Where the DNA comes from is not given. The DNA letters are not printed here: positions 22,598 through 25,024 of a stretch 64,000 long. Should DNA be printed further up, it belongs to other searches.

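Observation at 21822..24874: Two coupled orphan receiver proteins followed by an MBL-hydrolase / STAS / pseudokinase triple fusion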

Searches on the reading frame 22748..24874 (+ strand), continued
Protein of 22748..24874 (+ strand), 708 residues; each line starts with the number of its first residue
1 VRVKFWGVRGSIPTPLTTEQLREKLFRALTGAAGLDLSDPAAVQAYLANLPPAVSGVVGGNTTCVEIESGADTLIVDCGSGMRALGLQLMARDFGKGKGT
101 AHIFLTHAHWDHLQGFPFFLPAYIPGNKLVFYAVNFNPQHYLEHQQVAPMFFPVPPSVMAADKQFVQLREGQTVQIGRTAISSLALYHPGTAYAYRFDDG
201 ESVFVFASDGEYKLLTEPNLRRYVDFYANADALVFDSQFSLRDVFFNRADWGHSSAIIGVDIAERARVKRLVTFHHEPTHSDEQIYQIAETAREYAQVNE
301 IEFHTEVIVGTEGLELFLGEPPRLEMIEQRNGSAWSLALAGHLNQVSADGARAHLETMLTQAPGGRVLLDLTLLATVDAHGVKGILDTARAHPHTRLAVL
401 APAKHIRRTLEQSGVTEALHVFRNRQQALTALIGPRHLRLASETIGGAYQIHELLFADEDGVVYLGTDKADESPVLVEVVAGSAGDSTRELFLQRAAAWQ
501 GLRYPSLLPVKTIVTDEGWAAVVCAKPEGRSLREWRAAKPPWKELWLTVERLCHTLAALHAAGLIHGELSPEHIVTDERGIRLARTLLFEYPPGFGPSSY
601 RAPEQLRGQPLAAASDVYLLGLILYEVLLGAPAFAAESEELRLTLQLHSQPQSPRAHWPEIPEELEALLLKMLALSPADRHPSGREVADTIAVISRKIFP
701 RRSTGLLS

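Call 41: search_protein_families(library=pfam, proteins=[P0171, P0178, P0190, P0197, P0226, P0159, P0162, P0258, P0260, P0139], max_evalue=0.001)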
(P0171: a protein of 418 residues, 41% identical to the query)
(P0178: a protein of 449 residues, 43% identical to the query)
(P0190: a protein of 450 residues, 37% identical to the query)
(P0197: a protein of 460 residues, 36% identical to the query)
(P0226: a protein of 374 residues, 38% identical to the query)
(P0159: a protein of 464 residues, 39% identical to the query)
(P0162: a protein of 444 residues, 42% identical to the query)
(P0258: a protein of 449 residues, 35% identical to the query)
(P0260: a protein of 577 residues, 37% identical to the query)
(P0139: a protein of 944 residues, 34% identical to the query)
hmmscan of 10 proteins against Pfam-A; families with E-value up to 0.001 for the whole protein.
P0171 (418 aa): 4 families
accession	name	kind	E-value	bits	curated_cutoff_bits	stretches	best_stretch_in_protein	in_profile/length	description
PF12706.13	Lactamase_B_2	-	4.8e-15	56.1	27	1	176-376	3-200/200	Beta-lactamase superfamily domain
PF01740.26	STAS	-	3.5e-12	46.4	22.6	1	8-97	7-97/106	STAS domain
PF00753.33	Lactamase_B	-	7.1e-09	36.3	22.7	1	162-327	4-162/196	Metallo-beta-lactamase superfamily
PF13466.11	STAS_2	-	7.3e-09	36.1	29.2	1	18-93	5-79/80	STAS domain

P0178 (449 aa): 4 families
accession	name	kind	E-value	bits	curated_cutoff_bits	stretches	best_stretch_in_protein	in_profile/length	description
PF12706.13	Lactamase_B_2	-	1.5e-19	70.8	27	1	207-408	3-200/200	Beta-lactamase superfamily domain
PF01740.26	STAS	-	6.1e-12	45.7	22.6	1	9-105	8-106/106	STAS domain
PF13466.11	STAS_2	-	4.6e-09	36.8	29.2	1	17-83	4-70/80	STAS domain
PF00753.33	Lactamase_B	-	1.7e-05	25.3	22.7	1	191-339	3-147/196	Metallo-beta-lactamase superfamily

P0190 (450 aa): 4 families
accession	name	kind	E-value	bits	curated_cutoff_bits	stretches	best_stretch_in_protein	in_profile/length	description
PF12706.13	Lactamase_B_2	-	4.9e-17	62.6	27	1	234-408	32-200/200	Beta-lactamase superfamily domain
PF01740.26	STAS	-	6.9e-17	61.6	22.6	1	15-109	12-106/106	STAS domain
PF13466.11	STAS_2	-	3.8e-12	46.6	29.2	1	16-97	1-80/80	STAS domain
PF00753.33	Lactamase_B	-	1.6e-06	28.6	22.7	1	229-353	40-161/196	Metallo-beta-lactamase superfamily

P0197 (460 aa): 4 families
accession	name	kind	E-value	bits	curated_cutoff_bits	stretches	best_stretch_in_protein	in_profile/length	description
PF12706.13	Lactamase_B_2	-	4.2e-17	62.9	27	1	240-417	29-200/200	Beta-lactamase superfamily domain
PF01740.26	STAS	-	1.2e-15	57.6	22.6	1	3-105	2-106/106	STAS domain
PF13466.11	STAS_2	-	1.1e-09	38.8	29.2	1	17-92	4-79/80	STAS domain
PF00753.33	Lactamase_B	-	0.00036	21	22.7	1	216-286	18-88/196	Metallo-beta-lactamase superfamily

P0226 (374 aa): 4 families
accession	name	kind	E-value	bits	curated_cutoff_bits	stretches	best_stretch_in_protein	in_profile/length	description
PF01740.26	STAS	-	4.3e-20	71.9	22.6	1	6-102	5-102/106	STAS domain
PF12706.13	Lactamase_B_2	-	8e-16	58.7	27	1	174-355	3-181/200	Beta-lactamase superfamily domain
PF13466.11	STAS_2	-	1.9e-12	47.6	29.2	1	14-93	1-79/80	STAS domain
PF00753.33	Lactamase_B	-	4.7e-06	27.1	22.7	1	161-255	5-97/196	Metallo-beta-lactamase superfamily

P0159 (464 aa): 3 families
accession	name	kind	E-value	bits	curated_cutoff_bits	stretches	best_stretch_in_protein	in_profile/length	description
PF12706.13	Lactamase_B_2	-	1.3e-14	54.7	27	1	73-274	2-200/200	Beta-lactamase superfamily domain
PF01740.26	STAS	-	5e-06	26.7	22.6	1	339-426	17-106/106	STAS domain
PF00753.33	Lactamase_B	-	0.00084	19.8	22.7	0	60-126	4-70/196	Metallo-beta-lactamase superfamily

P0162 (444 aa): 3 families
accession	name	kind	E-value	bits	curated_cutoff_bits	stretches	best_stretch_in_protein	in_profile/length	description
PF12706.13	Lactamase_B_2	-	4.2e-14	53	27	1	112-285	32-200/200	Beta-lactamase superfamily domain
PF01740.26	STAS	-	5.6e-14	52.2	22.6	1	339-435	6-106/106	STAS domain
PF13466.11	STAS_2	-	2e-05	25.1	29.2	1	346-421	1-78/80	STAS domain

P0258 (449 aa): 4 families
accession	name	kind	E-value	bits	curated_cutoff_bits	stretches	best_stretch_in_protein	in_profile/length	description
PF12706.13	Lactamase_B_2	-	2.2e-13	50.7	27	1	75-278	3-200/200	Beta-lactamase superfamily domain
PF01740.26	STAS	-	1.1e-12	48.1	22.6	1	342-439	5-103/106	STAS domain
PF00753.33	Lactamase_B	-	7.8e-06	26.4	22.7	1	60-248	3-185/196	Metallo-beta-lactamase superfamily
PF13466.11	STAS_2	-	1.8e-05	25.2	29.2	1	351-429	2-79/80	STAS domain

P0260 (577 aa): 9 families
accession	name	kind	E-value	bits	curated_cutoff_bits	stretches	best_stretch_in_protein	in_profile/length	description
PF03704.23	BTAD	-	2.3e-16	60.9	22.1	1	420-565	1-146/146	Bacterial transcriptional activator domain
PF12706.13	Lactamase_B_2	-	4.2e-16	59.6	27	1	84-256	34-200/200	Beta-lactamase superfamily domain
PF07719.23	TPR_2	-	1.7e-06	28.1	27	0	481-505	1-25/34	Tetratricopeptide repeat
PF13176.12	TPR_7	-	2.6e-05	24.4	27.9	0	484-506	2-24/36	Tetratricopeptide repeat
PF00515.34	TPR_1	-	2.6e-05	24.3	27.8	0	481-502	1-22/34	Tetratricopeptide repeat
PF13424.12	TPR_12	-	0.00016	22.2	30.1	0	479-506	43-70/77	Tetratricopeptide repeat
PF13181.12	TPR_8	-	0.00042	20.7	25.7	0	481-501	1-21/34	Tetratricopeptide repeat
PF13428.12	TPR_14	-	0.00049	21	23.5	0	483-522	3-42/44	Tetratricopeptide repeat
PF00753.33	Lactamase_B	-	0.00079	19.9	22.7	0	44-109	3-72/196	Metallo-beta-lactamase superfamily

P0139 (944 aa): 8 families
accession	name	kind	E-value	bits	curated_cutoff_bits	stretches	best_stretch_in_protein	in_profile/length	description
PF00069.31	Pkinase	-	4e-38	131.7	31.7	1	455-698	1-255/263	Protein kinase domain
PF07714.23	PK_Tyr_Ser-Thr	-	2.1e-29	103.1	23.1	1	456-699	2-253/258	Protein tyrosine and serine/threonine kinase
PF12706.13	Lactamase_B_2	-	2.1e-15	57.3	27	1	73-275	2-200/200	Beta-lactamase superfamily domain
PF13191.12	AAA_16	-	4e-10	40.9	32.6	1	745-912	8-167/167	AAA ATPase domain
PF00753.33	Lactamase_B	-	1.3e-06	29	22.7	1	59-123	3-67/196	Metallo-beta-lactamase superfamily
PF01740.26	STAS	-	0.00013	22.1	22.6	1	361-434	28-106/106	STAS domain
PF19974.5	TCAD9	-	0.00028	20.6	40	1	551-591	281-321/429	Ternary complex associated domain 9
PF01163.29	RIO1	-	0.00044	20.3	22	1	526-592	81-149/187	RIO domain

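Call 42: list_cluster_members(proteins=[P0160, P0161, P0164, P0167, P0178, P0121, P0132, P0084])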
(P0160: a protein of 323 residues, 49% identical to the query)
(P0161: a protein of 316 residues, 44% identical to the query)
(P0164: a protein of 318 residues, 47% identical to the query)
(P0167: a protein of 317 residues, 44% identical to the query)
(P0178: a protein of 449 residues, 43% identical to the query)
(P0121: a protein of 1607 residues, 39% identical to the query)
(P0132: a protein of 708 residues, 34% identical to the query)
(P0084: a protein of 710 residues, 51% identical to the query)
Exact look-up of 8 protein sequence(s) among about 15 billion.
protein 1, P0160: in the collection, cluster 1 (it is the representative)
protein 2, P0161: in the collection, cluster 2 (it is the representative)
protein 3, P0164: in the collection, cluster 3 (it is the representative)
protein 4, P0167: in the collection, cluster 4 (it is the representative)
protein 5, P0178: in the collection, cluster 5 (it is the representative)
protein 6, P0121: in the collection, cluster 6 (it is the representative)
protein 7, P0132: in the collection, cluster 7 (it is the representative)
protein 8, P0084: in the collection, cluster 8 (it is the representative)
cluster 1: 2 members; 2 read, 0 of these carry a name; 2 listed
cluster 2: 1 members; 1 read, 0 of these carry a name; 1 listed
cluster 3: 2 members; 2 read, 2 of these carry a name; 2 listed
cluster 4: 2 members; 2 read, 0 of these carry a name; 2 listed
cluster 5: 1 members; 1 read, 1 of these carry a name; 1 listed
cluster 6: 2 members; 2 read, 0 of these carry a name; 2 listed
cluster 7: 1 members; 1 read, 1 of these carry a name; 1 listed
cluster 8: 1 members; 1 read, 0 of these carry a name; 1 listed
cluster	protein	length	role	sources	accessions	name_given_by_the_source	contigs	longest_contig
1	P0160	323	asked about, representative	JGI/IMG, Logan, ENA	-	-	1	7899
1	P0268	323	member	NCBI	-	-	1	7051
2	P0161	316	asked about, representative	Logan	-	-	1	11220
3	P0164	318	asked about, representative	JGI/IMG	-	phosphoribosyl 1,2-cyclic phosphodiesterase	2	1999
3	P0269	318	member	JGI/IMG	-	phosphoribosyl 1,2-cyclic phosphodiesterase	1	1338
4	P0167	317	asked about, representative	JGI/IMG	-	-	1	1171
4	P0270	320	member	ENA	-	-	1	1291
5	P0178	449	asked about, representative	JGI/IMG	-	anti-anti-sigma factor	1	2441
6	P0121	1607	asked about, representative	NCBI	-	-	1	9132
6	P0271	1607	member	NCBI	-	-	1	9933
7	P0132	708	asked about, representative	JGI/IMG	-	anti-anti-sigma factor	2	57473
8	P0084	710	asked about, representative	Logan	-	-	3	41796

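Call 48: find_encoding_contigs(protein=P0003, flank=10000, max_places=3)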
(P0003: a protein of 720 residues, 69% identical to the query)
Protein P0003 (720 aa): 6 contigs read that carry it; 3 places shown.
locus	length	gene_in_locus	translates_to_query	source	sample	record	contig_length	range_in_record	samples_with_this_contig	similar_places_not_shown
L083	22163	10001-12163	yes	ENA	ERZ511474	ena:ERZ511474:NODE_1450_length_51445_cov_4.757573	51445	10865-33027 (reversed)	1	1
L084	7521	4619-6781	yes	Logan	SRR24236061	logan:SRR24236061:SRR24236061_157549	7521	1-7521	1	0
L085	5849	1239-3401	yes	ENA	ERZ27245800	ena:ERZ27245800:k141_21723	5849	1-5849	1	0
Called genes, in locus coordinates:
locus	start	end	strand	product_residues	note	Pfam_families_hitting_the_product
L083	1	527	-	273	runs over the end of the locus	PF03781:FGE-sulfatase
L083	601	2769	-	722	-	PF07995:GSDH, PF00801:PKD, PF18911:PKD_4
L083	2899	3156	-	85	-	-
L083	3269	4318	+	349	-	PF00291:PALP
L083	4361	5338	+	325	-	PF00248:Aldo_ket_red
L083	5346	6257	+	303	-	PF00288:GHMP_kinases_N, PF08544:GHMP_kinases_C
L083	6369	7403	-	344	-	-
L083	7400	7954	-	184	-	PF13490:zf-HC2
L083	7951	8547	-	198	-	PF04542:Sigma70_r2, PF08281:Sigma70_r4_2, PF04545:Sigma70_r4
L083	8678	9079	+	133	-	PF01951:Archease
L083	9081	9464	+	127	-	PF00072:Response_reg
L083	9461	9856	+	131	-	PF00072:Response_reg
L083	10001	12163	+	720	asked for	PF00753:Lactamase_B, PF12706:Lactamase_B_2, PF13466:STAS_2 (weak), PF00069:Pkinase, PF07714:PK_Tyr_Ser-Thr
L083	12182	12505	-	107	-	-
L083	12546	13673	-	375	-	PF04055:Radical_SAM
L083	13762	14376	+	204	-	PF12804:NTP_transf_3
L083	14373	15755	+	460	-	PF08271:Zn_Ribbon_TF (faint)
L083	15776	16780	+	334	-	PF03417:AAT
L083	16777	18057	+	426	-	PF13482:RNase_H_2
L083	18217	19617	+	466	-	PF11700:ATG22, PF13347:MFS_2, PF12832:MFS_1_like (faint), PF07690:MFS_1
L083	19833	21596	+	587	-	PF25174:Beta-prop_THOC3 (faint), PF00930:DPPIV_N (faint), PF07676:PD40 (faint)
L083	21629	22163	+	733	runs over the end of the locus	PF00069:Pkinase, PF01636:APH (faint), PF07714:PK_Tyr_Ser-Thr, PF03109:ABC1 (weak), PF26549:Tricorn_N (weak), PF26550:Tricorn_2nd, PF07676:PD40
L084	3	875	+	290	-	?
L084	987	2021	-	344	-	-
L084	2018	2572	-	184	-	PF13490:zf-HC2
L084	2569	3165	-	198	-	PF04542:Sigma70_r2, PF08281:Sigma70_r4_2, PF04545:Sigma70_r4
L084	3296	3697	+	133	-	PF01951:Archease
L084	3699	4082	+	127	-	PF00072:Response_reg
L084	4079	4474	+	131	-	PF00072:Response_reg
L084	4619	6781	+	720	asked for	PF00753:Lactamase_B, PF12706:Lactamase_B_2, PF13466:STAS_2 (weak), PF00069:Pkinase, PF07714:PK_Tyr_Ser-Thr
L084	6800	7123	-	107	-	-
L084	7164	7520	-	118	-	?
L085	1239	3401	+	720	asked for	PF00753:Lactamase_B, PF12706:Lactamase_B_2, PF13466:STAS_2 (weak), PF00069:Pkinase, PF07714:PK_Tyr_Ser-Thr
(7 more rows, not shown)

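Call 49: find_encoding_contigs(protein=P0114, flank=10000, max_places=2)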
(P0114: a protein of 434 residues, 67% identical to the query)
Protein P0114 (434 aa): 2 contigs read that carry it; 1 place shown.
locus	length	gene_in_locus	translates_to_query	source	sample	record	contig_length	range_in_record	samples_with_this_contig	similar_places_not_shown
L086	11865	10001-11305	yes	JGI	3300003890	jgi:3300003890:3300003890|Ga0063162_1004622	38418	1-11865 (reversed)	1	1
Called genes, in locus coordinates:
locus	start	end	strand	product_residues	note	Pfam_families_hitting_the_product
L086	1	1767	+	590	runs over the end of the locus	PF13481:AAA_25 (faint), PF00005:ABC_tran, PF02463:SMC_N (faint), PF13173:AAA_14 (faint), PF13191:AAA_16 (faint), PF13304:AAA_21 (faint), PF13401:AAA_22 (faint), PF00005:ABC_tran, +2 more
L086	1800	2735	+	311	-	PF07155:ECF-ribofla_trS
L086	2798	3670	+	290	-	PF02361:CbiQ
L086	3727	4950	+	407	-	PF00226:DnaJ, PF03781:FGE-sulfatase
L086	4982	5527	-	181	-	-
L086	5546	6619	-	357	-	PF03816:LytR_cpsA_psr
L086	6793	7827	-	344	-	-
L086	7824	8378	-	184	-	PF13490:zf-HC2 (weak)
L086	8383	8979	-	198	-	PF04542:Sigma70_r2, PF08281:Sigma70_r4_2, PF04545:Sigma70_r4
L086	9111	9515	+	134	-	PF00072:Response_reg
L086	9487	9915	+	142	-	PF00072:Response_reg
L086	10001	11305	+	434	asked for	PF12706:Lactamase_B_2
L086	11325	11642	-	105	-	-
